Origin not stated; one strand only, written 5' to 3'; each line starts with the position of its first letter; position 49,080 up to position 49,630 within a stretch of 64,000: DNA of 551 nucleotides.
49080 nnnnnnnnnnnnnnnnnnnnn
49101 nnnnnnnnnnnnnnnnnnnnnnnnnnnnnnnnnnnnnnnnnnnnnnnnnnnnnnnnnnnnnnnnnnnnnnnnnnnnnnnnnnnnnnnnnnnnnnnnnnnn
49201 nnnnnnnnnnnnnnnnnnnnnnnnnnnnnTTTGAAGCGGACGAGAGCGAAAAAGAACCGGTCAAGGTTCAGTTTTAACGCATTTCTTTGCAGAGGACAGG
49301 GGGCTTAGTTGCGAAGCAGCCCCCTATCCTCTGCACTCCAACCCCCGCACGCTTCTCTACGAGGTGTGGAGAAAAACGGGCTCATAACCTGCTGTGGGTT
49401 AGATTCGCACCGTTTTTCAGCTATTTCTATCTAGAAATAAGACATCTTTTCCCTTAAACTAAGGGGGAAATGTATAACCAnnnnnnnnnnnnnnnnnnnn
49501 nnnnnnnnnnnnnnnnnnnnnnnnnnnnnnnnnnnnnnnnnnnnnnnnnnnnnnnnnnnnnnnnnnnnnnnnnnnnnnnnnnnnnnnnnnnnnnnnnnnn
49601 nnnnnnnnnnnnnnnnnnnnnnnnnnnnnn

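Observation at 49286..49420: Two-copy structured element with compensatory base changes (copy A upstream of htpX; copy B at 62213-62354 upstream of rpmE-rpsB-tsf)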

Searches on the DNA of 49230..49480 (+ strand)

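Call 16: search_rna_families(source=window, start=49230, end=49480, threshold=evalue, max_evalue=10, show_alignments=3)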
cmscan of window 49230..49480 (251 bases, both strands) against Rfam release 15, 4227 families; matches with E-value up to 10: 21.
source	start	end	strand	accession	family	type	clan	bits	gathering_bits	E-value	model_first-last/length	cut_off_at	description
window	49285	49337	-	RF03725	mir-7094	Gene; miRNA;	-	27.8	90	0.00046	1-60/60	no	mir-7094 microRNA precursor family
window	49290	49333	-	RF03964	mir-H1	Gene; miRNA;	-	22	97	0.18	1-85/85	no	mir-H1 microRNA precursor family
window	49290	49333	+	RF03964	mir-H1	Gene; miRNA;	-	21.8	97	0.2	1-85/85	no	mir-H1 microRNA precursor family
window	49288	49335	-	RF03703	mir-3622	Gene; miRNA;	-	21.2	78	0.13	1-84/84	no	mir-3622 microRNA precursor family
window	49286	49338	+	RF03778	mir-483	Gene; miRNA;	-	19.3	60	0.27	1-75/75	no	mir-483 microRNA precursor family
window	49289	49334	+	RF03610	mir-H7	Gene; miRNA;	CL00141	19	94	0.62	1-69/69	no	mir-H7 microRNA precursor family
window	49288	49335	+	RF03703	mir-3622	Gene; miRNA;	-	18.9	78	0.47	1-84/84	no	mir-3622 microRNA precursor family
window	49287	49336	-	RF03404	mir-1298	Gene; miRNA;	-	18.7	70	0.26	1-104/104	no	mir-1298 microRNA precursor family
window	49288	49335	-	RF00839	mir-452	Gene; miRNA;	-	18.6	70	0.39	21-67/85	no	mir-452 microRNA precursor family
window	49290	49334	-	RF03340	mir-6511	Gene; miRNA;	-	18.5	87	0.98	1-67/67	no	mir-6511 microRNA precursor family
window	49287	49336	-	RF03894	mir-5736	Gene; miRNA;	-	17.5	90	0.97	11-69/80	no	mir-5736 microRNA precursor family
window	49286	49337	-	RF03629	mir-641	Gene; miRNA;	-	16.4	100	1.4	1-98/98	no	mir-641 microRNA precursor family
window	49264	49337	-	RF01726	SAM-II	Cis-reg; riboswitch;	-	16.3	44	1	1-60/60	no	SAM-II riboswitch aptamer (SAM-II long loop)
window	49287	49336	-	RF00942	mir-1224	Gene; miRNA;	-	15.6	105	3.6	1-86/86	no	mir-1224 microRNA precursor family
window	49289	49334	+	RF03891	mir-2545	Gene; miRNA;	-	15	94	3.7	1-118/118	no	mir-2545 microRNA precursor family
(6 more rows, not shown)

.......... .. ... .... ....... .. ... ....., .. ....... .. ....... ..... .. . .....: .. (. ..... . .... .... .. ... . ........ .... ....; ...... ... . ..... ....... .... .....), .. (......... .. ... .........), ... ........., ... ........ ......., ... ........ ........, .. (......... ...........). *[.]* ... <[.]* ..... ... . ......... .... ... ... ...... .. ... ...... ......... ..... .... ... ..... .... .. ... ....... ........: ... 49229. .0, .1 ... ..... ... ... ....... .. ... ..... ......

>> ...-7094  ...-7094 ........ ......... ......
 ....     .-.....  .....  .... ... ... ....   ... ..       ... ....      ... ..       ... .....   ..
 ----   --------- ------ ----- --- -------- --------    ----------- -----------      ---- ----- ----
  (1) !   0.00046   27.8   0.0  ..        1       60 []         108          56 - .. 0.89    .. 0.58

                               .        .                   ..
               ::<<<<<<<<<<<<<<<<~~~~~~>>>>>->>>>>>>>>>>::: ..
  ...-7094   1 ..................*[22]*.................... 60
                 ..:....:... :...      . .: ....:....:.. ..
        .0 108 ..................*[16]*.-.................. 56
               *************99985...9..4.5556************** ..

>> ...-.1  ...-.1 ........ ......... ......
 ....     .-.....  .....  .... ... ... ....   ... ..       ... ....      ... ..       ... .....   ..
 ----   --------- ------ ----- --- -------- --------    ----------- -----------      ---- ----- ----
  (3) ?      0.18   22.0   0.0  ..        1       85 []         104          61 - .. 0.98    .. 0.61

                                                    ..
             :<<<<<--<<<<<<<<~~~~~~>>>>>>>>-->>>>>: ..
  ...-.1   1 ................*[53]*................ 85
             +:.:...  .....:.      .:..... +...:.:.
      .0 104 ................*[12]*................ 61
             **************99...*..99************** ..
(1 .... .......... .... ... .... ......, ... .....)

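Call 48: build_rna_model(alignment_id=A3)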
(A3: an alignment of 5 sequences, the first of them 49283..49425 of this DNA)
Model R1 built from alignment A3 (5 sequences, 158 columns); structure: RNAalifold consensus.
model positions 143; base pairs 44; branch points 2; effective number of sequences 1.35; information 0.59 bits per position. Calibrated on 0.2 Mb of random sequence (short: E-values are rough).
structure used (alignment columns):
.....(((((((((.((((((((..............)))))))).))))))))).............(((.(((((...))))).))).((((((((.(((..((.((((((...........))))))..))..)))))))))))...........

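Call 49: search_with_rna_model(model_id=R1, sources=[window, L003, L036, L037, L038, L039, L040, L041, L042, L043, L044, L045, L046], max_evalue=10, show_alignments=0)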
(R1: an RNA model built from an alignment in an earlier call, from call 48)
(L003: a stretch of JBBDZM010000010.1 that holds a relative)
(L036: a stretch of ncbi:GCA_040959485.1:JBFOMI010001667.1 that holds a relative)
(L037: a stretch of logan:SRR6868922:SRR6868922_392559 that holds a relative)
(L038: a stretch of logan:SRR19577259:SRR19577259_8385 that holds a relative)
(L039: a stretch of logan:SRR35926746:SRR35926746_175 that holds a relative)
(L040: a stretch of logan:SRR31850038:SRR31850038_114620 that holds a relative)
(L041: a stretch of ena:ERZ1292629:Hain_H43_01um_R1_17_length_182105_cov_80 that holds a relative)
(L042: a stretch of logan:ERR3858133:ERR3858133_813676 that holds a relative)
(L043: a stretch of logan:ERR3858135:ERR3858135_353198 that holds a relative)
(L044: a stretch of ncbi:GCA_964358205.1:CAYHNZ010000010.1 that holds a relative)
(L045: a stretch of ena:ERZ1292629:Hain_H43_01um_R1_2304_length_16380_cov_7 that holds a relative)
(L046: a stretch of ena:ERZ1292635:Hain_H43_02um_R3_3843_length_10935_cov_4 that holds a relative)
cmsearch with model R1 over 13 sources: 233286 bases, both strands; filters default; matches with E-value up to 10: 17.
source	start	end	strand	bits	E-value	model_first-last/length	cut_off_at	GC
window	62210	62353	+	152.6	2.4e-46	1-143/143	no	0.64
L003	119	269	-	144.1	1.2e-43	1-143/143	no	0.6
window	49283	49427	+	134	1.9e-40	1-143/143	no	0.54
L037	3275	3419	+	134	1.9e-40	1-143/143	no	0.54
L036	11340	11485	+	130.7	2e-39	1-143/143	no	0.6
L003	3586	3739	-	129.2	6.3e-39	1-143/143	no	0.58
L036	3082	3224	+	123.3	4.5e-37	1-143/143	no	0.57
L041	2303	2452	+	81.7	7e-24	1-143/143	no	0.57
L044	17529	17677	+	64.5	1.9e-18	1-143/143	no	0.55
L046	10662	10810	+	64.5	1.9e-18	1-143/143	no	0.55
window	49288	49335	-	34.7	5.6e-09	6-53/143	no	0.6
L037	3280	3327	-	34.7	5.6e-09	6-53/143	no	0.6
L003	217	264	+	32.3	3.2e-08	6-53/143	no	0.62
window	62215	62262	-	31.8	4.4e-08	6-53/143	no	0.62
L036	3087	3134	-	31.8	4.4e-08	6-53/143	no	0.62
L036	11345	11394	-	28.5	5e-07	6-53/143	no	0.64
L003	3685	3734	+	21.7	7.5e-05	6-53/143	no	0.58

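Call 50: search_with_rna_model(model_id=R1, sources=[window, L003, L036, L041, L044], max_evalue=1e-12, make_alignment=true, show_alignments=0)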
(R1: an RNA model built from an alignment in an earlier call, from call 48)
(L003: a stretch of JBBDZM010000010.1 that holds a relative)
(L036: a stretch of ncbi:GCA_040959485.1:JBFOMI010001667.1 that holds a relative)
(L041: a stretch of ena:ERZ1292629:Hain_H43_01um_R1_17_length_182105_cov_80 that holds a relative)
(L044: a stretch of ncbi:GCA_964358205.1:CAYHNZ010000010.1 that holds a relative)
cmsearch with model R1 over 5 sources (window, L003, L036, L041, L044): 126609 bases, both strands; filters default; matches with E-value up to 1e-12: 8.
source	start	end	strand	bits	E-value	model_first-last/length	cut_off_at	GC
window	62210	62353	+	152.6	1.3e-46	1-143/143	no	0.64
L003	119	269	-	144.1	6.3e-44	1-143/143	no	0.6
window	49283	49427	+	134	1e-40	1-143/143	no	0.54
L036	11340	11485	+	130.7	1.1e-39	1-143/143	no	0.6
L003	3586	3739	-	129.2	3.4e-39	1-143/143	no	0.58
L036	3082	3224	+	123.3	2.4e-37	1-143/143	no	0.57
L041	2303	2452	+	81.7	3.8e-24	1-143/143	no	0.57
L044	17529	17677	+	64.5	1.1e-18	1-143/143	no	0.55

Alignment A4: 8 matches aligned to the model, 163 columns, each read 5' to 3' on its own strand. Consensus structure (alignment columns), stored with it:
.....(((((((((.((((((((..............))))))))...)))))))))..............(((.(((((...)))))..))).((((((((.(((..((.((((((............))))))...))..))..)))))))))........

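Call 54: search_with_rna_model(model_id=R1, source=L041, filters=off, max_evalue=10)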
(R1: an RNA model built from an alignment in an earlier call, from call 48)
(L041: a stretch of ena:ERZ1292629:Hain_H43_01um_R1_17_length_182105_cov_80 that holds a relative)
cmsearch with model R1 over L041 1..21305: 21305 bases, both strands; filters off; matches with E-value up to 10: 15.
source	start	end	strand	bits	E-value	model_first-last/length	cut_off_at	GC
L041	2303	2452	+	81.7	6.5e-25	1-143/143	no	0.57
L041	2220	2361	-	19.7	2.9e-05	1-143/143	no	0.54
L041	7609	7761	-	9.8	0.04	1-143/143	no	0.47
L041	193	215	+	6.2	0.54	101-123/143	no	0.7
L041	5766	5803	-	4.3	2.2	13-46/143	no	0.53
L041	9871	9939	-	3.8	3.2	1-143/143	no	0.45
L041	14599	14640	-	3.3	4.4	8-51/143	no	0.52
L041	15761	15866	+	3.1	5.3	1-143/143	no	0.55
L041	17449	17474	+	3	5.5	11-48/143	no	0.81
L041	14379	14399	+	2.8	6.3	65-85/143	no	0.76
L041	16450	16606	-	2.8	6.5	1-143/143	no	0.35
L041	9063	9086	+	2.6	7.7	101-123/143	no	0.58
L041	5655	5678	-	2.5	8.1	18-41/143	no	0.58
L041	11950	12055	-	2.2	9.9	1-143/143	no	0.35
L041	4740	4762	+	2.2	10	101-123/143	no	0.61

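Call 60: search_with_rna_model(model_id=R1, sources=[L047, L048, L049], max_evalue=1)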
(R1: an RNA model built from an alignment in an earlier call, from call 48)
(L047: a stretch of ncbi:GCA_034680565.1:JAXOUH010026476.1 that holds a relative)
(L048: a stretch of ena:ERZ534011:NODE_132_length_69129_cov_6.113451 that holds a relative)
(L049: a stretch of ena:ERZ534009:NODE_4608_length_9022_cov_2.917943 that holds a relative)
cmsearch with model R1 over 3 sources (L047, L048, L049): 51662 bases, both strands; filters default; matches with E-value up to 1: 1.
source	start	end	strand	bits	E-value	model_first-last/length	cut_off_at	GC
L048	4849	4991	+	55.3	3.5e-16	1-143/143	no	0.56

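Call 61: search_with_rna_model(model_id=R1, sources=[window, L003, L036, L041, L044, L048], max_evalue=1e-12, make_alignment=true)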
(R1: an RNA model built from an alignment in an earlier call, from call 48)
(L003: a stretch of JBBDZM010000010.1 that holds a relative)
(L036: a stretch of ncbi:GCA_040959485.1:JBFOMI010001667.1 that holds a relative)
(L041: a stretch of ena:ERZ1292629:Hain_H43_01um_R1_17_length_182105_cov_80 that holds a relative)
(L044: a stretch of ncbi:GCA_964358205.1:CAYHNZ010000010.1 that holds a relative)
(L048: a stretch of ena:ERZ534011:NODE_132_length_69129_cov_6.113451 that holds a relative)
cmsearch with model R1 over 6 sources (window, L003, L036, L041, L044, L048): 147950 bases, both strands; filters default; matches with E-value up to 1e-12: 9.
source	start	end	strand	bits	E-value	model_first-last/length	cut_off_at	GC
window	62210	62353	+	152.6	1.5e-46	1-143/143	no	0.64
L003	119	269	-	144.1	7.4e-44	1-143/143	no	0.6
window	49283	49427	+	134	1.2e-40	1-143/143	no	0.54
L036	11340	11485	+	130.7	1.3e-39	1-143/143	no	0.6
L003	3586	3739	-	129.2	4e-39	1-143/143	no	0.58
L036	3082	3224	+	123.3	2.8e-37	1-143/143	no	0.57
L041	2303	2452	+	81.7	4.5e-24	1-143/143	no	0.57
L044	17529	17677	+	64.5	1.2e-18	1-143/143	no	0.55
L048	4849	4991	+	55.3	1e-15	1-143/143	no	0.56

Alignment A6: 9 matches aligned to the model, 175 columns, each read 5' to 3' on its own strand. Consensus structure (alignment columns), stored with it:
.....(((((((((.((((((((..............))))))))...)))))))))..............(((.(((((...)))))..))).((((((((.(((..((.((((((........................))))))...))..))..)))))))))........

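Call 71: build_rna_model(alignment_id=A6)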
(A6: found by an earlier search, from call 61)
Model R2 built from alignment A6 (9 sequences, 175 columns); structure: stored with the alignment.
model positions 144; base pairs 44; branch points 2; effective number of sequences 1.85; information 0.591 bits per position. Calibrated on 0.2 Mb of random sequence (short: E-values are rough).
structure used (alignment columns):
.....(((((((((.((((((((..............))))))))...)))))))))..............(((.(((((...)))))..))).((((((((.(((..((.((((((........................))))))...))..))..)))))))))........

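Call 72: search_with_rna_model(model_id=R2, sources=[window, L003, L036, L038, L041, L044, L047, L048, L001, L002, L004, L006, L009, L012], max_evalue=1)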
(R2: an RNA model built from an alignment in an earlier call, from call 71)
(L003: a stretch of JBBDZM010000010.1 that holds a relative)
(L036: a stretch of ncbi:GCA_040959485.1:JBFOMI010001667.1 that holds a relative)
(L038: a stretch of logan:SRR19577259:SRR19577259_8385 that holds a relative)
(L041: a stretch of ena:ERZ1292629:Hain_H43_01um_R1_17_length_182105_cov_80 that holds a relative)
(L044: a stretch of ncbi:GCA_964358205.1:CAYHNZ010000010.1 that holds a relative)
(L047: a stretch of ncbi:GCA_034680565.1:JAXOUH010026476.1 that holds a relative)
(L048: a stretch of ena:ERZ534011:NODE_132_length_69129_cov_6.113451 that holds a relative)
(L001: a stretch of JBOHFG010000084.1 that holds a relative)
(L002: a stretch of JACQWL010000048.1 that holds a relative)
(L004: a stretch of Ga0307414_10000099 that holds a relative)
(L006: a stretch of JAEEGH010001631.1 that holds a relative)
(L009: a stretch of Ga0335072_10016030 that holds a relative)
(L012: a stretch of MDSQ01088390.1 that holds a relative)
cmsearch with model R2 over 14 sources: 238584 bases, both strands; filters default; matches with E-value up to 1: 16.
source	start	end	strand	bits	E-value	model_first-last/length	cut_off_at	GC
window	62210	62353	+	152.4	1.1e-41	1-144/144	no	0.64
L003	119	269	-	140.3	3e-38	1-144/144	no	0.6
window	49283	49427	+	139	7.3e-38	1-144/144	no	0.54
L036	3082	3224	+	135.9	5.4e-37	1-144/144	no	0.57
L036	11340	11485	+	123.2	2.5e-33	1-144/144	no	0.6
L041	2303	2452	+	119.7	2.6e-32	1-144/144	no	0.57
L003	3586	3739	-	118.8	4.5e-32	1-144/144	no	0.58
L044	17529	17677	+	105.9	2.4e-28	1-144/144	no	0.55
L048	4849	4991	+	93.3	1e-24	1-144/144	no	0.56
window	49288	49335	-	32.8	2.3e-07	6-53/144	no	0.6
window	62215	62262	-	30.4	1.2e-06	6-53/144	no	0.62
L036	3087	3134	-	30.4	1.2e-06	6-53/144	no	0.62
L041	2220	2361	-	19.6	0.0014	1-144/144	no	0.54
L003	3685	3734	+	17.7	0.0051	6-53/144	no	0.58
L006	2438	2600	+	11.9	0.24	1-144/144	no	0.6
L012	34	103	-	10.3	0.66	1-144/144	no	0.5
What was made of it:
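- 49283..49427 (+): Copy A, whole unit, between the lemA stop (49277) and the htpX start (49470). CM hit of 134-139 bits, E about 1e-38 to 1e-40 (calls 49, 72).
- The family is real: 9 copies in 6 genomes, at 55-153 bits (calls 49, 60, 61, 72).
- Tried and rejected: A second model (R2) built on 9 copies found no further or degenerate copies in 240 kb (call 72).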
